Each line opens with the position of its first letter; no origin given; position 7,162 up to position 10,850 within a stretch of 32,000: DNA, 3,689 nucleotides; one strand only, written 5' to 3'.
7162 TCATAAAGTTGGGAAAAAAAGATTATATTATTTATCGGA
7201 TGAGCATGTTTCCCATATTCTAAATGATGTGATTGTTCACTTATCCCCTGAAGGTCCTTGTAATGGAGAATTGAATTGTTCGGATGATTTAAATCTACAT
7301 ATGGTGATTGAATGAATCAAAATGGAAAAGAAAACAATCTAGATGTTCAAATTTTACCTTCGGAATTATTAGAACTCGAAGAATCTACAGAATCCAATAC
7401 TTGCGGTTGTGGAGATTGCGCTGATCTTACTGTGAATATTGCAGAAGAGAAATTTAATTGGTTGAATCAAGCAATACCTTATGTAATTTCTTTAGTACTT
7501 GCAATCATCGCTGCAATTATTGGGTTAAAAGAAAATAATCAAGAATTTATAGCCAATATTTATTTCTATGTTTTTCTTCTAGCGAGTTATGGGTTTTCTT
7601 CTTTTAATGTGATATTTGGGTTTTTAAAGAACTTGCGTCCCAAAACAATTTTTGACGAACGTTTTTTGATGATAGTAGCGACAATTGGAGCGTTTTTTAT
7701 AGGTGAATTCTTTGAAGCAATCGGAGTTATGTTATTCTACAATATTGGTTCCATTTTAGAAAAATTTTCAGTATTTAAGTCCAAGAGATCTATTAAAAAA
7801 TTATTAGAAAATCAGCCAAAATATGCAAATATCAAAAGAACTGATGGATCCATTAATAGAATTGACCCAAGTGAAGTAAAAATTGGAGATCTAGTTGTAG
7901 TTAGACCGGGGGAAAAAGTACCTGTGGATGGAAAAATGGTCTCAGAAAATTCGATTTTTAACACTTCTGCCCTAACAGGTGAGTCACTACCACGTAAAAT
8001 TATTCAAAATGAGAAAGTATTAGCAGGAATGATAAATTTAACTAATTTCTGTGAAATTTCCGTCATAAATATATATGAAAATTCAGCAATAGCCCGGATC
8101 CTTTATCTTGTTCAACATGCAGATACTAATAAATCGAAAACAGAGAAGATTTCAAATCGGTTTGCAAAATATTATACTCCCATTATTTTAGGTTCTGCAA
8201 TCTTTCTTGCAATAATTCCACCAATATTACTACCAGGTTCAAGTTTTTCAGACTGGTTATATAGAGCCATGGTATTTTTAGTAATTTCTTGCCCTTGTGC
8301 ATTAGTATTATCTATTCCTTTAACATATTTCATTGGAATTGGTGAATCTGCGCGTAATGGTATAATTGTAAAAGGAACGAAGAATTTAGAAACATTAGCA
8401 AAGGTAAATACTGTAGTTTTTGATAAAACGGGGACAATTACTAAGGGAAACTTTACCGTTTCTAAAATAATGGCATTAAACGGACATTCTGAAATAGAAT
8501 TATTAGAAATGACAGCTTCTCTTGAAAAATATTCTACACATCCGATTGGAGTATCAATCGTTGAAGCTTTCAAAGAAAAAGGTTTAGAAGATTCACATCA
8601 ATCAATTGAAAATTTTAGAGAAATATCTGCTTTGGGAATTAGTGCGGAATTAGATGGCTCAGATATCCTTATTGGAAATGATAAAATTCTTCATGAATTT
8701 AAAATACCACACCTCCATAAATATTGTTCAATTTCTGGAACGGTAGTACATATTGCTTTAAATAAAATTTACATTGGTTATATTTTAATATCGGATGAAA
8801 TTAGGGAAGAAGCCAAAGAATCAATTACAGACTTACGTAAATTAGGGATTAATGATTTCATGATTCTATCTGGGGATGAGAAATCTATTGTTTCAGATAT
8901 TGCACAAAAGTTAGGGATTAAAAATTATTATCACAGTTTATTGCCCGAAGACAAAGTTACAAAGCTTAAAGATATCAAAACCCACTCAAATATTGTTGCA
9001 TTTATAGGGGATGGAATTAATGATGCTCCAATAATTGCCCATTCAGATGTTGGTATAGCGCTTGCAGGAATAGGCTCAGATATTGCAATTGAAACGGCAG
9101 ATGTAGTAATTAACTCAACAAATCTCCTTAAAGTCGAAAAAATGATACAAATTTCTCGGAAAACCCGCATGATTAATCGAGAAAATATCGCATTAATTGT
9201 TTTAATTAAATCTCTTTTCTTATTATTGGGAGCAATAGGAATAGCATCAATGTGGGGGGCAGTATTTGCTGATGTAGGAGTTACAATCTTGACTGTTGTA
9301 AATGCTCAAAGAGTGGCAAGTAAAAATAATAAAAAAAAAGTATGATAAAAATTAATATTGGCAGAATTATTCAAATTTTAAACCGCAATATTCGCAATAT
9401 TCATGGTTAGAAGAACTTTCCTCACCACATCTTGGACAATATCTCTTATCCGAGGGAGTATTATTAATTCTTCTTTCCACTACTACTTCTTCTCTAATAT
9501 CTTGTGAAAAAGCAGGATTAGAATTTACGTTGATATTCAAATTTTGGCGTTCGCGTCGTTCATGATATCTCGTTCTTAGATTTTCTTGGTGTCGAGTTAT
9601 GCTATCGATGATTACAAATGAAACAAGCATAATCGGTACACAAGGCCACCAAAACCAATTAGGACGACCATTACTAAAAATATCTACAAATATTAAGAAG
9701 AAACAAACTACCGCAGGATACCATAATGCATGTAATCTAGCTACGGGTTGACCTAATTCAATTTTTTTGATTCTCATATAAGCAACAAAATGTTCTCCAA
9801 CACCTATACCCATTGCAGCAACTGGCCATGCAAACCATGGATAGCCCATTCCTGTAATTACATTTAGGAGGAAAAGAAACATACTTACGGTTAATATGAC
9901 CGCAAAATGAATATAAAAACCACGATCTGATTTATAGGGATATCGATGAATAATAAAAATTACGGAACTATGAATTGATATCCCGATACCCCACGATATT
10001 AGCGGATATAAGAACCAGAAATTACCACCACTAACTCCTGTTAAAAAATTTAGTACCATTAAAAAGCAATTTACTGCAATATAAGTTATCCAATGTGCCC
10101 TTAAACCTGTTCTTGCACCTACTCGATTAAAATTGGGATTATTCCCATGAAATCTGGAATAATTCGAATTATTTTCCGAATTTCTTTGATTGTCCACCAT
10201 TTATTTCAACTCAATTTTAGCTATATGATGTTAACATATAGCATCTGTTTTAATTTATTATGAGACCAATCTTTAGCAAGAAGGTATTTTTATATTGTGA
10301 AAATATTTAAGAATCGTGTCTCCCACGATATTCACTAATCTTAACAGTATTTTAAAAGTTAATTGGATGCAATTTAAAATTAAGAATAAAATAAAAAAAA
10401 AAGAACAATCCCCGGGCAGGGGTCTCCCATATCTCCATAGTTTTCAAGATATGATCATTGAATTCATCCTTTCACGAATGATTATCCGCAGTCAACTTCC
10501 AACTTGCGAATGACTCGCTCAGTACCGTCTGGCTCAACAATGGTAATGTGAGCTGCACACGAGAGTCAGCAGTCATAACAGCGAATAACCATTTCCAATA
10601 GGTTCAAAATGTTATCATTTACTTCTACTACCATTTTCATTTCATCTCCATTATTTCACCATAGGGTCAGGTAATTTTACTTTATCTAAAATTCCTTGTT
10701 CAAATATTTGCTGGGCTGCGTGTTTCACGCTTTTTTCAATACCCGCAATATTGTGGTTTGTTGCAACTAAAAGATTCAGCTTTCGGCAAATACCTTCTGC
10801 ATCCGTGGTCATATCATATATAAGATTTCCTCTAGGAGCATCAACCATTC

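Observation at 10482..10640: Hidden 52-codon gene with an in-frame TGA supplies the missing Ni-binding C-terminus of the hydrogenase large subunit (split [NiFeSe] enzyme, VhuU-like selenopeptide)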

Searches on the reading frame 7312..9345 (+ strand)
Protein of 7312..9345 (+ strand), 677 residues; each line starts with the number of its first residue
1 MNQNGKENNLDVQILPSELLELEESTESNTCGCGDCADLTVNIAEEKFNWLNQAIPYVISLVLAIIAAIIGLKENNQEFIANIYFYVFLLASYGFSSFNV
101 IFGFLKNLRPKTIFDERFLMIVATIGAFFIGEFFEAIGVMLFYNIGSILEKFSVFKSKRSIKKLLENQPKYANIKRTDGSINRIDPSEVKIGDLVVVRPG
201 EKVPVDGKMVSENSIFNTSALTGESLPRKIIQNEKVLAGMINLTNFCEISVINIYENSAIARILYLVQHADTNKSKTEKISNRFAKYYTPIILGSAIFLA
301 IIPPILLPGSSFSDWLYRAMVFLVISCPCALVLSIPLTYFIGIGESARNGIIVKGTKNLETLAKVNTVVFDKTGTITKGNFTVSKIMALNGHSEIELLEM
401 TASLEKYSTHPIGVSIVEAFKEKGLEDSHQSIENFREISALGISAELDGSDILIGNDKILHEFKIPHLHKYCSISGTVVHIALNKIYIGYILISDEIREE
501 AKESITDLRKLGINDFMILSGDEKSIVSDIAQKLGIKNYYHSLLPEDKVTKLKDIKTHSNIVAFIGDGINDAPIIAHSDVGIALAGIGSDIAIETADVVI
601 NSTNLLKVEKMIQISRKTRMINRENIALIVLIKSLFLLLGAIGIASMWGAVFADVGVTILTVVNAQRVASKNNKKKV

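Call 7: search_protein_families(library=pfam, proteins=[window:7312-9345:+], max_evalue=0.01)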
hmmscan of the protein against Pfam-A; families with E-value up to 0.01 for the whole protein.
window:7312-9345:+ (677 aa): 3 families
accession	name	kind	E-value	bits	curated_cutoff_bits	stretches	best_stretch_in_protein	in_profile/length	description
PF00122.25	E1-E2_ATPase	-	4.1e-45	154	28.1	1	168-349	3-181/181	E1-E2 ATPase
PF00702.32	Hydrolase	-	5.1e-25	89.4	26.4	1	366-577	2-189/191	haloacid dehalogenase-like hydrolase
PF08282.18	Hydrolase_3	-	0.00015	22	20.9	0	555-604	199-247/255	haloacid dehalogenase-like hydrolase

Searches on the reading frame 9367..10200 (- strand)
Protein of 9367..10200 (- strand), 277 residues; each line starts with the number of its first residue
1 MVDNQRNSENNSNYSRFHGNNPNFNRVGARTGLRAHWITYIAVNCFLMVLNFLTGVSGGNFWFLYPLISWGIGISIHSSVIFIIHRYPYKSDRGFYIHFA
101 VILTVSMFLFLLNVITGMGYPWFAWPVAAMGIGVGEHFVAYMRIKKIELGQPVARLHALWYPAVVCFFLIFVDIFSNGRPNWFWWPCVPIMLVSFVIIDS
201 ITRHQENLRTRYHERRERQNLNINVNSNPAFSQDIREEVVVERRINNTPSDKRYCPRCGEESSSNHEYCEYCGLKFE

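Call 7: search_protein_families(library=pfam, proteins=[window:9367-10200:-], max_evalue=0.01)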
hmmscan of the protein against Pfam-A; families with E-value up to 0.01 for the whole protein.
window:9367-10200:- (277 aa): 6 families
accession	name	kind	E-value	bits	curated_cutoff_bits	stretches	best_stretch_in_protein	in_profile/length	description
PF13239.11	2TM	-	2.3e-27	95.3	24.8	2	26-87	6-64/79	2TM domain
PF12773.13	DZR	-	0.00031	21.3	27.3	1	252-273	24-45/45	Double zinc ribbon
PF13248.11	Zn_ribbon_3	-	0.0011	18.8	27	1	253-276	3-26/26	zinc-ribbon domain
PF17032.10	Zn_ribbon_15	-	0.0013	19.9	28.9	1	250-273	50-73/73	zinc-ribbon family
PF13240.11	Zn_Ribbon_1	-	0.0016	18.6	25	1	254-273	1-20/23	zinc-ribbon domain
PF24460.1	DUF7575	-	0.0032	17.2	28.5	1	253-276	4-27/28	Domain of unknown function (DUF7575)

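Call 49: list_cluster_members(proteins=[window:9367-10200:-, window:12880-13407:-])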
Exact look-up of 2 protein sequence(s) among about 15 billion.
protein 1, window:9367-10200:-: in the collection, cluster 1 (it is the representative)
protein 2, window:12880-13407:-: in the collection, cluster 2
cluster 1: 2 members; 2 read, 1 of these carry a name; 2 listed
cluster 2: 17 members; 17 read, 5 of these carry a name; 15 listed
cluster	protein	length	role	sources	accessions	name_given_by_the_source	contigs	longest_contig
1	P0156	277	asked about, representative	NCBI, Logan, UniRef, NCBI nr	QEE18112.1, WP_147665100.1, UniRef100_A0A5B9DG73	2TM domain-containing protein [Promethearchaeum syntrophicum] | 2TM domain-containing protein n=1 Tax=Promethearchaeum syntrophicum TaxID=2594042 ... | 2TM domain-containing protein [Candidatus Prometheoarchaeum syntrophicum]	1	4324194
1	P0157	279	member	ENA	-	-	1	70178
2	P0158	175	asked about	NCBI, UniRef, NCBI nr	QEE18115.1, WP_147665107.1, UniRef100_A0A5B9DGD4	4Fe-4S dicluster domain-containing protein [Promethearchaeum syntrophicum] | 4Fe-4S dicluster domain-containing protein n=1 Tax=Promethearchaeum syntrophicum ... | 4Fe-4S dicluster domain-containing protein [Candidatus Prometheoarchaeum syntrophicum]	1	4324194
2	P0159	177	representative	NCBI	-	-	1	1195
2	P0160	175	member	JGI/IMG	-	heterodisulfide reductase subunit C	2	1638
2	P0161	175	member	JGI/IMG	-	heterodisulfide reductase subunit C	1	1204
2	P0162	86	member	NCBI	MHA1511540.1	MAG: hypothetical protein ACTSRX_07460, partial [Promethearchaeota archaeon]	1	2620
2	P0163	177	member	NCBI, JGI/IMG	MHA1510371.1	MAG: 4Fe-4S dicluster domain-containing protein [Promethearchaeota archaeon]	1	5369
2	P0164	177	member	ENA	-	-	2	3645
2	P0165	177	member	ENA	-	-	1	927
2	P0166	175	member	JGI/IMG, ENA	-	-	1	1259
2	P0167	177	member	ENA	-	-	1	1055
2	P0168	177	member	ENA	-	-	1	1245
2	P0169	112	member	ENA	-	-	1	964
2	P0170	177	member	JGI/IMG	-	-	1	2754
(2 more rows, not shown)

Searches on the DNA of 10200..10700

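Call 10: search_rna_families(source=window, start=10200, end=10700, threshold=evalue, max_evalue=10, show_alignments=3)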
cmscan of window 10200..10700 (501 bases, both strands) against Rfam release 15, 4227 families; matches with E-value up to 10: 8.
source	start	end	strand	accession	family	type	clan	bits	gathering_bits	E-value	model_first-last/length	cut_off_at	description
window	10575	10673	-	RF03020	RT-17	Gene; sRNA;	-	19.2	40.4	0.43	1-95/95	no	RT-17 RNA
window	10342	10454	+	RF01437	S_pombe_snR10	Gene; snRNA; snoRNA; HACA-box;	CL00031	18.7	50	4.2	1-167/167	no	small nucleolar RNA snR10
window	10220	10245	+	RF00068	SNORD21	Gene; snRNA; snoRNA; CD-box;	-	17.1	63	3.3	1-95/95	no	Small nucleolar RNA SNORD21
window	10218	10279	+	RF00133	SNORD33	Gene; snRNA; snoRNA; CD-box;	CL00054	17.1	44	3.6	1-85/85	no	Small nucleolar RNA Z195/SNORD33/SNORD32 family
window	10220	10277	+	RF00086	SNORD27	Gene; snRNA; snoRNA; CD-box;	-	16.1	52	9.3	1-71/71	no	Small nucleolar RNA SNORD27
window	10396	10454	-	RF01489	sbrA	Gene; sRNA;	-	14.7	45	3.3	1-71/71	no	Listeria sRNA sbrA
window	10286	10328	+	RF02678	Hatchet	Gene; ribozyme;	-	14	51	7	1-133/133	no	Hatchet ribozyme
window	10652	10700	-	RF01824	RUF20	Gene;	-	9.7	60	7.7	377-425/425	5'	RNA of unknown function 20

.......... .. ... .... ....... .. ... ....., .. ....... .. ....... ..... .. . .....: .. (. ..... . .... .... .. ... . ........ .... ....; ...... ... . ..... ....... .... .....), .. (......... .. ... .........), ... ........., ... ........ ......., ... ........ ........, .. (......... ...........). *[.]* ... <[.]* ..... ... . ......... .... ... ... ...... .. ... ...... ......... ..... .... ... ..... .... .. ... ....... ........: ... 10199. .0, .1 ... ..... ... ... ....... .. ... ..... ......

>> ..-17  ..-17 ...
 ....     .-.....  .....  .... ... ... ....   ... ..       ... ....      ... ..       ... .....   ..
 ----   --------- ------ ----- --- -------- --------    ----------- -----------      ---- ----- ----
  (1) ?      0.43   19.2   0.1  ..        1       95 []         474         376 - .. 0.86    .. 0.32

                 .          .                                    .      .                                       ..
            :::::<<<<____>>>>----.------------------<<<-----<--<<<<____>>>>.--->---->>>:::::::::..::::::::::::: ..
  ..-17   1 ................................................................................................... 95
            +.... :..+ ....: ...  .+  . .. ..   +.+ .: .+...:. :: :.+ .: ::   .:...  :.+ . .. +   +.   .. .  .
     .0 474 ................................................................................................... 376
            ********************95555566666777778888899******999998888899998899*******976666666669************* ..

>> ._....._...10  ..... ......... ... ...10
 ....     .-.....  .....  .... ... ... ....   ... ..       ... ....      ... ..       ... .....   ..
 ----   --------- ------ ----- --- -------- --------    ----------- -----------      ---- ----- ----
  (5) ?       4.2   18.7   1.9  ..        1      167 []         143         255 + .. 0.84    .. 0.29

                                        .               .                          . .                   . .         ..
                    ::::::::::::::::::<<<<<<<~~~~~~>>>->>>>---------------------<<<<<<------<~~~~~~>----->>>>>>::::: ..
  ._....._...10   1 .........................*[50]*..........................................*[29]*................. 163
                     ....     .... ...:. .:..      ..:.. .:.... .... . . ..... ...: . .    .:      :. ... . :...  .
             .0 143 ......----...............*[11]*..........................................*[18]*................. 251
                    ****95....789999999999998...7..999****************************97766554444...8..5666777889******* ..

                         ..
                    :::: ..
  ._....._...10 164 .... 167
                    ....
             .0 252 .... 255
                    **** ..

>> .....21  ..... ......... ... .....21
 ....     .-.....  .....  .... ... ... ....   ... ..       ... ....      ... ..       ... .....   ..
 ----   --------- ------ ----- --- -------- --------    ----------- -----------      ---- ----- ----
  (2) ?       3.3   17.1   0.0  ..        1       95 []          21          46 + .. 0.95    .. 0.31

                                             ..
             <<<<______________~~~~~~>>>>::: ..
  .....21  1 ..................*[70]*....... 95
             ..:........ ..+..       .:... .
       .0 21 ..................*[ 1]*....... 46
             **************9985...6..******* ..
